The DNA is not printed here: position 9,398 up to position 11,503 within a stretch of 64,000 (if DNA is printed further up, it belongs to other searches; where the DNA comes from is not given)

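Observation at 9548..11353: AT-rich 601-aa orphan with a C-terminal RNxxxH HEPN-like motif inside the polysaccharide operon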

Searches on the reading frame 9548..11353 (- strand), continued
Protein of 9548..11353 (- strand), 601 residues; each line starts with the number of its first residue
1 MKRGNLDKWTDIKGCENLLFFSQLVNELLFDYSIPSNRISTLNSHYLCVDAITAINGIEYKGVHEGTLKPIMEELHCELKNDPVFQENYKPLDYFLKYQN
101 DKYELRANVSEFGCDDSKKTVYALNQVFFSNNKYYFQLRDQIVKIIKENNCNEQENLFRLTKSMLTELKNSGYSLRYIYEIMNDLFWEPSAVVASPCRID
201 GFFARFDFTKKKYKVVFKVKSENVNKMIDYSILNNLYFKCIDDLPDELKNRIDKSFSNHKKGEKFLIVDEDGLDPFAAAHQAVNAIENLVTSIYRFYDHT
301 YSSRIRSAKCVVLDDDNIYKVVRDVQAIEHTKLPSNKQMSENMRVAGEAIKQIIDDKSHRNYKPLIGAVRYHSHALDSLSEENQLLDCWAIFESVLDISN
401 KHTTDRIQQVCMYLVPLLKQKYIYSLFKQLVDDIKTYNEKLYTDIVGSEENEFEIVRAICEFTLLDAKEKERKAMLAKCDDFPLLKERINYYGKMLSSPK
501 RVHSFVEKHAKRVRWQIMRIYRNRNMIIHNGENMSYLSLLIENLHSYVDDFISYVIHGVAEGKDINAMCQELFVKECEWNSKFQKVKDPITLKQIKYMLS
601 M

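Call 70: search_solved_structures(query=window:9548-11353:-, max_evalue=0.01, show_alignments=0)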
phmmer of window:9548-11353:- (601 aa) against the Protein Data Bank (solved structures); distinct sequences matched with E-value up to 0.01: 6.
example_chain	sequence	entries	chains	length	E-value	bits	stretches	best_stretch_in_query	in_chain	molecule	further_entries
9hxi_A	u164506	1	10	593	1.7e-48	169.2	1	2-585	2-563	Bacterial antiviral defense protein Ec2ApeA from Escherichia coli strain 2-156-04_S4_C1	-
9hxd_A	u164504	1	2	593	2.3e-48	168.8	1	2-585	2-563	Bacterial antiviral defense protein Ec2ApeA from Escherichia coli strain 2-156-04_S4_C1 (o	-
9hxe_A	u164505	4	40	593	1.1e-47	166.5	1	2-585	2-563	Bacterial antiviral defense protein Ec2ApeA from Escherichia coli strain 2-156-04_S4_C1 (H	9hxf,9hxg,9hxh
9hxb_A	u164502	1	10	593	1.5e-47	166.1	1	2-585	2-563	Bacterial antiviral defense protein Ec2ApeA from Escherichia coli strain 2-156-04_S4_C1 (d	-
9hxj_A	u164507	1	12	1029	8.2e-40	140.5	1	2-572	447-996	Maltose/maltodextrin-binding periplasmic protein,Bacterial antiviral defense protein Ec3Ap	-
9hxm_A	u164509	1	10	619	9e-08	34.7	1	349-581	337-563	Putative bacterial antiviral defense protein Ec4ApeA from Escherichia coli strain 10434wH1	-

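Call 72: search_protein_families(library=padloc, alignment_id=A2, max_evalue=0.01)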
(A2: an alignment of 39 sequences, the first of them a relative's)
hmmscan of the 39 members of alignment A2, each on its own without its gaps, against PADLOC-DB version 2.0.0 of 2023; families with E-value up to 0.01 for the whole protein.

A. member 1, P0001 (601 aa): 1 family
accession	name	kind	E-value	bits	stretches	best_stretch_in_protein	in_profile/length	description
PDLC00040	DruH3|DruH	-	0.0036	12.9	1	250-326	1003-1076/1098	Unknown function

B. families by the number of members that match (of 39 scanned): 6 families
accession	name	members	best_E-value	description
PDLC03609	REase_MTase_IIG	1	1.1e-05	Type IIG restriction enzyme-methyltransferase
PDLC03836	DzbB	1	2.1e-05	-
PDLC01104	Cas9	1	0.0022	Cas9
PDLC00040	DruH3|DruH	1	0.0036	Unknown function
PDLC02590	DrmC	1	0.0046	DrmC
PDLC04447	PDC-M14A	1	0.0094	-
